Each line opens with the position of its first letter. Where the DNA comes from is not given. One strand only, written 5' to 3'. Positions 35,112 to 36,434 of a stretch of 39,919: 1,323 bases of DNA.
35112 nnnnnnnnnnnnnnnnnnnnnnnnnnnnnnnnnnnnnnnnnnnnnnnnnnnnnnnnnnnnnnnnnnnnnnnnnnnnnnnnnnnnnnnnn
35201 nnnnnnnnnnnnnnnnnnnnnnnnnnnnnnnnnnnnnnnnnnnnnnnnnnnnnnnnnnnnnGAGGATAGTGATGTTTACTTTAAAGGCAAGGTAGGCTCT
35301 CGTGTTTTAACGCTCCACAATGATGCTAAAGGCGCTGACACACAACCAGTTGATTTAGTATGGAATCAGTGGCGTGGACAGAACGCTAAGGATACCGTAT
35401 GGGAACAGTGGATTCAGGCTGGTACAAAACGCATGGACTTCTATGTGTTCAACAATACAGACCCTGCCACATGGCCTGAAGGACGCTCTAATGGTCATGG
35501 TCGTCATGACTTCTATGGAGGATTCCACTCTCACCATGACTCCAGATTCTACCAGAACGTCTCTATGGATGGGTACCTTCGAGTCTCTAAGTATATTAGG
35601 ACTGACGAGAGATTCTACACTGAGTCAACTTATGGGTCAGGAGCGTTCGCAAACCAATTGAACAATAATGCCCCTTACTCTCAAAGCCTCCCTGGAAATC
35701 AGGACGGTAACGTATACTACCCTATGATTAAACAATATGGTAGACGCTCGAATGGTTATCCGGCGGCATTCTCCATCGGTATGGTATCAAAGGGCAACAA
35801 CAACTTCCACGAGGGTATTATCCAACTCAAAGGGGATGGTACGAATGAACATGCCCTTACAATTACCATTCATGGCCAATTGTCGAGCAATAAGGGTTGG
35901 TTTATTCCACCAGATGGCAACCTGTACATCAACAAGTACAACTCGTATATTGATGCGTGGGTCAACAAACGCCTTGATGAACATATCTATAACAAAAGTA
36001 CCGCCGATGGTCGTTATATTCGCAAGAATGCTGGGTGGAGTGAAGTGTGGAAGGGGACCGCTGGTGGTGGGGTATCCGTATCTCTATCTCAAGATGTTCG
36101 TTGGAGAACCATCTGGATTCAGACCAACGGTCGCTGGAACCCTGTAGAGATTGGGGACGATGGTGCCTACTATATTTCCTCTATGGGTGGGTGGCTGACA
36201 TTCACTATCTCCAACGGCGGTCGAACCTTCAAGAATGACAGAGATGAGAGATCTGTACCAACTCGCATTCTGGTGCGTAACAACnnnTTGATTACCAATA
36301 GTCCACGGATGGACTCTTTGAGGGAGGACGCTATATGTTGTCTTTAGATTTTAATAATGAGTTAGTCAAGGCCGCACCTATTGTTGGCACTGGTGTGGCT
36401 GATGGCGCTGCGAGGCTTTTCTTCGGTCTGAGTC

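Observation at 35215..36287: Divergent, enlarged distal tail-fibre domain with a His-rich patch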

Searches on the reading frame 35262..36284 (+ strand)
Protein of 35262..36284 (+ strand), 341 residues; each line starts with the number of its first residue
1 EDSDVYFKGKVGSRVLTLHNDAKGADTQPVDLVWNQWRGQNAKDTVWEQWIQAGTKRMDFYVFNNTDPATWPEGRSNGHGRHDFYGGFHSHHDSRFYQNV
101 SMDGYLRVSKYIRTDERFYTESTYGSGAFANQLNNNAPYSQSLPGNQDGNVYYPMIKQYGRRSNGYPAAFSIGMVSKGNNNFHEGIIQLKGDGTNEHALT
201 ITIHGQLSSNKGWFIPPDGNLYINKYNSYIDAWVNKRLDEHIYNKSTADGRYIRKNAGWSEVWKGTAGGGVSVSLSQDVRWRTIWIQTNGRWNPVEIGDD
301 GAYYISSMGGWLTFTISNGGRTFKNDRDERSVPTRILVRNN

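Call 20: find_homologous_proteins(query=window:35262-36284:+, max_evalue=0.00001)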
Query window:35262-36284:+ (341 aa): 7 proteins with E <= 0.00001 among 1007 candidates.
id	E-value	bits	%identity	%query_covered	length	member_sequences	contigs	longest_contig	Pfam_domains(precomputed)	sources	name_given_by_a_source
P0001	1.8e-131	457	88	65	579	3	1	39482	PF03906.21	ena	-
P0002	2.1e-48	184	63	43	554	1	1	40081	PF03906.21,PF20744.4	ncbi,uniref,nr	ncbi:tail fiber protein [Enterobacter phage vB_SEqdws-315]|uniref:Tail fiber protein n=1 Tax=Enterob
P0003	1.0e-47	182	65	45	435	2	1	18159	PF03906.21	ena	-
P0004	2.4e-44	171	58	40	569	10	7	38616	PF03906.21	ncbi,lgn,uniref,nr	ncbi:tail fiber protein [Yersinia phage Yep-phi]|uniref:Tail fiber protein n=2 Tax=Berlinvirus Yepf 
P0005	1.8e-43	168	45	64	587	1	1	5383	PF03906.21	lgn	-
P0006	3.2e-41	160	55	48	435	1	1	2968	PF03906.21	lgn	-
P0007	2.1e-38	151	64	33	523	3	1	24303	PF03906.21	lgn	-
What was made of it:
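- Tried and rejected: The 5.8-billion-protein word search returned 7 proteins, one with the cassette (call 20).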

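Call 41: predict_structure(alignment_id=A3)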
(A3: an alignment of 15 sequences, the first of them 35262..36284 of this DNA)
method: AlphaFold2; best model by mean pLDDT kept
length: 341 residues; sequences in the alignment: 15
mean_pLDDT: 62.3   pTM: 0.31
mean pLDDT of the five models: 62.3, 60.1, 60.1, 59.7, 59.5
residues with pLDDT >= 90: 63; 70-90: 65; 50-70: 100; < 50: 113
segments of 3 or more residues with pLDDT < 50: 1-17, 19-25, 73-150, 178-181, 252-255
pLDDT, mean of each block of 10 residues (from residue 1): 30 44 47 59 63 62 64 43 30 30 34 30 33 41 42 60 57 59 68 72 76 75 79 70 52 59 93 93 91 93 90 95 94 91 59
secondary structure, 60 per line:
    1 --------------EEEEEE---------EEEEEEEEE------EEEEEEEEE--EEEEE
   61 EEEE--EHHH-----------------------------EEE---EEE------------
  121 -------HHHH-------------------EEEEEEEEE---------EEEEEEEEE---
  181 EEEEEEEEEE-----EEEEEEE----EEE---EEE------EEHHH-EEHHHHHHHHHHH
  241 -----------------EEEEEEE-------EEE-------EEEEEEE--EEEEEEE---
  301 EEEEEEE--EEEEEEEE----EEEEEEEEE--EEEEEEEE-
elements in order: E15-20 E30-38 E45-53 E56-64 E100-102 E106-108 H128-131 E151-159 E169-177 E181-190 E196-202 E207-209 E213-215 H230-240 E258-264 E272-274 E282-288 E291-297 E301-307 E310-317 E322-330 E333-340
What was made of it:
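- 35493..35600 (+): His-rich segment, aa 399-434. The patch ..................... is aa 399-419 (35493-35555). The HxHH motif is aa 410-413 (35526-35537). AF2 monomer pLDDT below 50 (call 41).
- pLDDT above 90 (call 41). No structural model exists for this segment (call 41).
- Tried and rejected: Only monomer models were possible, and the His segment came out at pLDDT below 50 (call 41).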

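Call 47: fold_search(model_id=the predicted structure, library=pdb)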
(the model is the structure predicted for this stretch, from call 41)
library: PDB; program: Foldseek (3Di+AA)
matches with E <= 10: 303; with E <= 0.001: 4
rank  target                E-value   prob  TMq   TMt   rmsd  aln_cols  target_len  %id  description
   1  4a0t_B                8.3e-13  1.00  0.28  0.50  12.6       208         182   34  Structure of the carboxy-terminal domain of bacteriophage T7 fibre gp17 containing residues 371-553. (released 2012-05-30)
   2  4a0t_A                9.1e-13  1.00  0.28  0.50  12.4       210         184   34  Structure of the carboxy-terminal domain of bacteriophage T7 fibre gp17 containing residues 371-553. (released 2012-05-30)
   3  4a0u_A                1.1e-12  1.00  0.28  0.50  12.4       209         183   32  Structure of the carboxy-terminal domain of bacteriophage T7 fibre gp17 containing residues 371-553, C2221 crystal for (released 2012-05-30)
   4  4a0u_B                2.8e-12  1.00  0.28  0.48  12.8       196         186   33  Structure of the carboxy-terminal domain of bacteriophage T7 fibre gp17 containing residues 371-553, C2221 crystal for (released 2012-05-30)
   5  2w5n                  1.0e-01  0.14  0.12  0.11  32.5       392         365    9  Native structure of the GH93 alpha-L-arabinofuranosidase of Fusarium graminearum (released 2009-03-03)
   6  1cq1_B                1.2e-01  0.08  0.11  0.09  32.4       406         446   10  Soluble Quinoprotein Glucose Dehydrogenase from Acinetobacter Calcoaceticus in Complex with PQQH2 and Glucose (released 2000-02-04)
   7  2ydp_A                1.7e-01  0.08  0.09  0.08  31.1       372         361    9  Structure of the E242A mutant of the alpha-l-arabinofuranosidase arb93a from fusarium graminearum in complex with an i (released 2011-07-13)
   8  8xcj_F                2.4e-01  0.04  0.08  0.07  30.3       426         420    9  Open State of central tail fiber of bacteriophage lambda upon binding to LamB (gpJ713-LamB complex) (released 2024-05-01)
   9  8pn3_A                2.5e-01  0.08  0.10  0.10  34.1       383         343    7  Crystal structure of the HC7-Glu200Ala mutant complexed to a tetraglycopeptide. (released 2024-03-06)
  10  2p4b_A                2.7e-01  0.08  0.11  0.13  34.6       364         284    8  Crystal structure of E.coli RseB (released 2007-05-22)
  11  7c5y_B                3.2e-01  0.04  0.10  0.08  24.9       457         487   10  Crystal structure of the iota-carbonic anhydrase from eukaryotic microalga complexed with iodide (released 2021-04-28)
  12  2v43_C                3.3e-01  0.05  0.09  0.11  35.4       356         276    8  Crystal structure of RseB: a sensor for periplasmic stress response in E. coli (released 2007-08-28)
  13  3m4w_D                4.2e-01  0.08  0.12  0.14  34.2       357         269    8  Structural basis for the negative regulation of bacterial stress response by RseB (released 2010-05-05)
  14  2p4b_C                4.7e-01  0.05  0.09  0.11  34.6       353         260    9  Crystal structure of E.coli RseB (released 2007-05-22)
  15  1qbi_B                4.9e-01  0.04  0.10  0.09  33.7       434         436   10  SOLUBLE QUINOPROTEIN GLUCOSE DEHYDROGENASE FROM ACINETOBACTER CALCOACETICUS (released 2000-02-25)
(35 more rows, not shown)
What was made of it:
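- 36012..36284 (+): C-terminal beta-sandwich tip domain, aa 572-662. It is homologous to T7 gp17 462-553 and is the inferred LPS-binding element. Foldseek E 8e-13 to PDB 4A0T (call 47).
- On T7-type gp17 tail fibre (Studiervirinae): The Foldseek alignment to 4A0T runs to 208 columns, but at rmsd above 12 Å (call 47). Foldseek E 8e-13 (call 47).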

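Call 55: search_protein_families(library=pfam, proteins=[P0001, P0005], max_evalue=0.01)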
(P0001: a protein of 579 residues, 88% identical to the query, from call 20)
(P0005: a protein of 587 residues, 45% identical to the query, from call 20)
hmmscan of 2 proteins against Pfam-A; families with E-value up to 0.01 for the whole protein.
P0001 (579 aa): 2 families
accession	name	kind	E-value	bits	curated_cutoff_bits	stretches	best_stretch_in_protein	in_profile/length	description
PF03906.20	Phage_T7_tail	-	5.4e-71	237.8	25.2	1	1-162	1-157/157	Phage T7 tail fibre protein, N-terminal domain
PF05662.19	YadA_stalk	-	2.9e-05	24.8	28.4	1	135-162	1-28/43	Coiled stalk of trimeric autotransporter adhesin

P0005 (587 aa): 2 families
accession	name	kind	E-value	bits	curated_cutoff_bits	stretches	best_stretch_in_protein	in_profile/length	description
PF03906.20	Phage_T7_tail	-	1.3e-63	213.8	25.2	1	1-162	1-157/157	Phage T7 tail fibre protein, N-terminal domain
PF05662.19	YadA_stalk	-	0.00011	23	28.4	1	135-161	1-27/43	Coiled stalk of trimeric autotransporter adhesin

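Call 65: find_encoding_contigs(protein=P0001, flank=3000, max_places=3)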
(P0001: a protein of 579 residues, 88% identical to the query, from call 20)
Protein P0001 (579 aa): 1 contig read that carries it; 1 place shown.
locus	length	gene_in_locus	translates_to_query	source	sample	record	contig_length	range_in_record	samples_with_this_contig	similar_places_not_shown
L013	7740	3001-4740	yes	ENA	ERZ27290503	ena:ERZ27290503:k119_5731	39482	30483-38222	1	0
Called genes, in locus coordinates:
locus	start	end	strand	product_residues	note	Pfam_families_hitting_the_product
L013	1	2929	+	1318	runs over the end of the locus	PF01464:SLT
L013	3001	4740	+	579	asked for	PF03906:Phage_T7_tail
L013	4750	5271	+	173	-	PF02413:Caudo_TAP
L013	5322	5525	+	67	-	PF10746:Phage_holin_2_2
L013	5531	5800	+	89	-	PF11123:DNA_Packaging_2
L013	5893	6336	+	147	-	PF03245:Phage_lysis (weak)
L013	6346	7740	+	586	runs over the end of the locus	PF22530:Terminase-T7_RNaseH-like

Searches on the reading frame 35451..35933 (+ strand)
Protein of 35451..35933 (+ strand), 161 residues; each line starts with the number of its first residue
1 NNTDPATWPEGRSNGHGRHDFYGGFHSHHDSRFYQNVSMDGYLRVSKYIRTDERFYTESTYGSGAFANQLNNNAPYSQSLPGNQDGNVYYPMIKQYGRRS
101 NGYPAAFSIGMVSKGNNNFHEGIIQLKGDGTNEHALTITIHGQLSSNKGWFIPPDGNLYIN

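Call 48: find_related_loci(query=window:35451-35933:+, collection=viral_contigs, flank=2500)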
Query window:35451-35933:+ (161 aa) in viral_contigs; peptide patterns used: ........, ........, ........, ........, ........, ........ (x = any residue, [..] = any of these).
3 stretches matched a pattern; 2 encode a relative of the query (tblastn E <= 1e-3); 2 distinct loci.
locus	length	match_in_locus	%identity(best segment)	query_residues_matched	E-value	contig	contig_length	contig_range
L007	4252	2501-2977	90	2-160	3e-102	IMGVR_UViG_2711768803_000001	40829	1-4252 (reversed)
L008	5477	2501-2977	89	2-160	9e-100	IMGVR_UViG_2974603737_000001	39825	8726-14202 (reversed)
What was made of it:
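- Tried and rejected: IMG/VR returned only P483 and S523 (call 48).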

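Call 50: find_related_loci(query=window:35451-35933:+, collection=metagenome_contigs, flank=3000)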
Query window:35451-35933:+ (161 aa) in metagenome_contigs; peptide patterns used: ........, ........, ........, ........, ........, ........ (x = any residue, [..] = any of these).
70 stretches matched a pattern; 2 encode a relative of the query (tblastn E <= 1e-3); 2 distinct loci.
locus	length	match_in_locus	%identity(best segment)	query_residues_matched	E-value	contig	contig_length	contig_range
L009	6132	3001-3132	39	119-159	3e-5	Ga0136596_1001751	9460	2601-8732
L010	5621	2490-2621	39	119-159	3e-5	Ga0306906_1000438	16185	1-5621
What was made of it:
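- Tried and rejected: JGI metagenomes returned only two distant linker-level matches (call 50).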

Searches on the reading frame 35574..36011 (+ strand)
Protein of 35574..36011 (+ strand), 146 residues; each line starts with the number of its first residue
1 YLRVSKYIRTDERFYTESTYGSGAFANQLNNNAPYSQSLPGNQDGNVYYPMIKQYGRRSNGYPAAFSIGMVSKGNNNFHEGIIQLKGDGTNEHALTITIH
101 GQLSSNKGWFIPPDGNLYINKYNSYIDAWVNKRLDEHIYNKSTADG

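Call 53: search_solved_structures(query=A5, max_evalue=1, show_alignments=3)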
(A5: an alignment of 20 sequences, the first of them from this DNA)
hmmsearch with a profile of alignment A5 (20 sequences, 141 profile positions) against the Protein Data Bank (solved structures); distinct sequences matched with E-value up to 1: 9.
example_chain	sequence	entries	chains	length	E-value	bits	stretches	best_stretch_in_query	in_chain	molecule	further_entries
4hr6_C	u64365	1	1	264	0.041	16.8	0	81-127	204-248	LECTIN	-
5y42_C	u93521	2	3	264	0.043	16.8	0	81-127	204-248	Seed lectin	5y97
4a0t_A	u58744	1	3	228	0.12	15.3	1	87-140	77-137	TAIL FIBER PROTEIN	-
5hje_A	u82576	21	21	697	0.13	15.2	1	63-129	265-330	Transketolase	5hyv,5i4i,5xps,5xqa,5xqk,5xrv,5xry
5i51_A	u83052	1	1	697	0.13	15.2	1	63-129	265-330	Transketolase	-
5i5g_A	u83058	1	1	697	0.13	15.2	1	63-129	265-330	Transketolase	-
4a0u_A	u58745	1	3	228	0.14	15.1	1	87-140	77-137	TAIL FIBER PROTEIN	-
5uyt_A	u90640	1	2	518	0.24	14.4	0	63-112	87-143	Ice-binding protein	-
5hgx_A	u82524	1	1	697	0.7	12.9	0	63-129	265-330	Transketolase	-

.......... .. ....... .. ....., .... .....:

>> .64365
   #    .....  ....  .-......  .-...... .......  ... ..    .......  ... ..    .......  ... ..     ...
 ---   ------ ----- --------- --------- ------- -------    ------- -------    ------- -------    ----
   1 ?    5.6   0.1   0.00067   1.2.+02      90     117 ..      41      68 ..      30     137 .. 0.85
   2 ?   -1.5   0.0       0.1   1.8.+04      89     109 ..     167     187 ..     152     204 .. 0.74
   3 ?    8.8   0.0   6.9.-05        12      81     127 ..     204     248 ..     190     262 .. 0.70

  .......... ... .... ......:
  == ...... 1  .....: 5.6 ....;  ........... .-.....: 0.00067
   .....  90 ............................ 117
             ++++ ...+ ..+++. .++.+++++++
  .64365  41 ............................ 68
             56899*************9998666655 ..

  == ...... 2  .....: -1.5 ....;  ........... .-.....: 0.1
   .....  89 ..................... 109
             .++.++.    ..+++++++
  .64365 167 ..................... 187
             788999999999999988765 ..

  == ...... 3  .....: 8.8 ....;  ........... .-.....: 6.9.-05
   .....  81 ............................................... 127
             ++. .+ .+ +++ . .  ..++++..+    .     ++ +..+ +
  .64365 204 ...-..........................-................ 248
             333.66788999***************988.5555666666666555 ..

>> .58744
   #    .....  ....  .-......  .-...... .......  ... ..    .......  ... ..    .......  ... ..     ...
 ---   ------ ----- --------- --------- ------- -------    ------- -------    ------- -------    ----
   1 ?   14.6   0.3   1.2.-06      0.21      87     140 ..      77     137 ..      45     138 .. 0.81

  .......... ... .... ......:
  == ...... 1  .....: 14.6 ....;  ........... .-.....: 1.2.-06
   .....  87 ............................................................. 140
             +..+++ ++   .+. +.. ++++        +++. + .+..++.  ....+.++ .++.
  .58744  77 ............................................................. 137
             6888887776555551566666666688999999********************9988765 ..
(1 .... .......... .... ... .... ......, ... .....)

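Call 66: predict_structure(alignment_id=A5)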
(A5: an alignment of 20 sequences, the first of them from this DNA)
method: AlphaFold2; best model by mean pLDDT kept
length: 146 residues; sequences in the alignment: 20
mean_pLDDT: 76.7   pTM: 0.60
mean pLDDT of the five models: 76.7, 75.8, 75.2, 71.6, 70.9
residues with pLDDT >= 90: 43; 70-90: 60; 50-70: 21; < 50: 22
segments of 3 or more residues with pLDDT < 50: 1-11, 15-24
pLDDT, mean of each block of 10 residues (from residue 1): 41 46 56 74 86 88 93 84 94 95 92 86 65 80 67
secondary structure, 60 per line:
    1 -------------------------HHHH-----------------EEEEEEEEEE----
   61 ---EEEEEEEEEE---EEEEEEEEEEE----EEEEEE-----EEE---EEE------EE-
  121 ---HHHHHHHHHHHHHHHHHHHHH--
elements in order: H26-29 E47-56 E64-73 E77-87 E92-97 E103-105 E109-111 H124-144
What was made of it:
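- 35601..35894 (+): Shaft module C, aa 435-532. It is a beta-sheet module shared with fibres of other T7-like phages and with myovirus-type fibres. AF2 model pLDDT 74-95 (call 66).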

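Call 73: fold_search(model_id=the predicted structure, library=viral)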
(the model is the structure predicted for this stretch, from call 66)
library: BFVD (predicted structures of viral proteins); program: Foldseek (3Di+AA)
matches with E <= 10: 372; with E <= 0.001: 10
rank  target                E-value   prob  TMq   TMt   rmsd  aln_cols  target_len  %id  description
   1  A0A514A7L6            2.2e-05  1.00  0.50  0.12   9.2       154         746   19  (no name in the UniProt tables at hand)
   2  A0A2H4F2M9            1.5e-04  1.00  0.45  0.10   5.7       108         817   15  (no name in the UniProt tables at hand)
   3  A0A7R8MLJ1            1.6e-04  1.00  0.49  0.15   7.4       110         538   20  Peptidase S74 domain-containing protein [Klebsiella phage vB_KppS-Samwise]
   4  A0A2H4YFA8            1.8e-04  1.00  0.51  0.15   6.8       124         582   19  Short tail fibers protein [Aeromonas phage Ah1]
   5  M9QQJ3                1.9e-04  1.00  0.45  0.30   7.8        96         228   20  Peptidase S74 domain-containing protein [Shigella phage pSf-1]
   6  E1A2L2                2.4e-04  1.00  0.42  0.06   8.2       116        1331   23  Tail fiber protein [Aeromonas phage phiAS5]
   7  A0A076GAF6            3.7e-04  1.00  0.52  0.15   4.8       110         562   16  Tail fiber protein [Aeromonas phage pAh6-C]
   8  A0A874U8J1            4.2e-04  1.00  0.45  0.36   7.0        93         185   24  (no name in the UniProt tables at hand)
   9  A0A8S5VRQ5            7.7e-04  1.00  0.42  0.07  13.8       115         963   18  (no name in the UniProt tables at hand)
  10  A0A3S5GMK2            8.6e-04  1.00  0.49  0.10   6.9       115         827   20  (no name in the UniProt tables at hand)
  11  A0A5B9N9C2            1.2e-03  1.00  0.51  0.08   6.1       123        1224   15  Hinge connector of long tail fiber distal connector [Aeromonas phage 4_4572]
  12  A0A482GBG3            1.9e-03  1.00  0.47  0.08   4.9       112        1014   20  (no name in the UniProt tables at hand)
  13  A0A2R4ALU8            2.3e-03  1.00  0.42  0.18   7.7       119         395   21  Tail fiber protein [Aeromonas phage AhSzq-1]
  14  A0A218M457            3.6e-03  1.00  0.40  0.12  12.2       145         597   15  Peptidase S74 domain-containing protein [Shigella phage vB_SsoS-ISF002]
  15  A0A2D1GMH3            5.1e-03  0.99  0.32  0.08  11.7       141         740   20  Long tail fiber protein Gp37 [Salmonella phage Melville]
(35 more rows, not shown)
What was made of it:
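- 35601..35894 (+): BFVD fold matches to tail-fibre proteins, E 2e-5 to 1e-3 (call 73).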
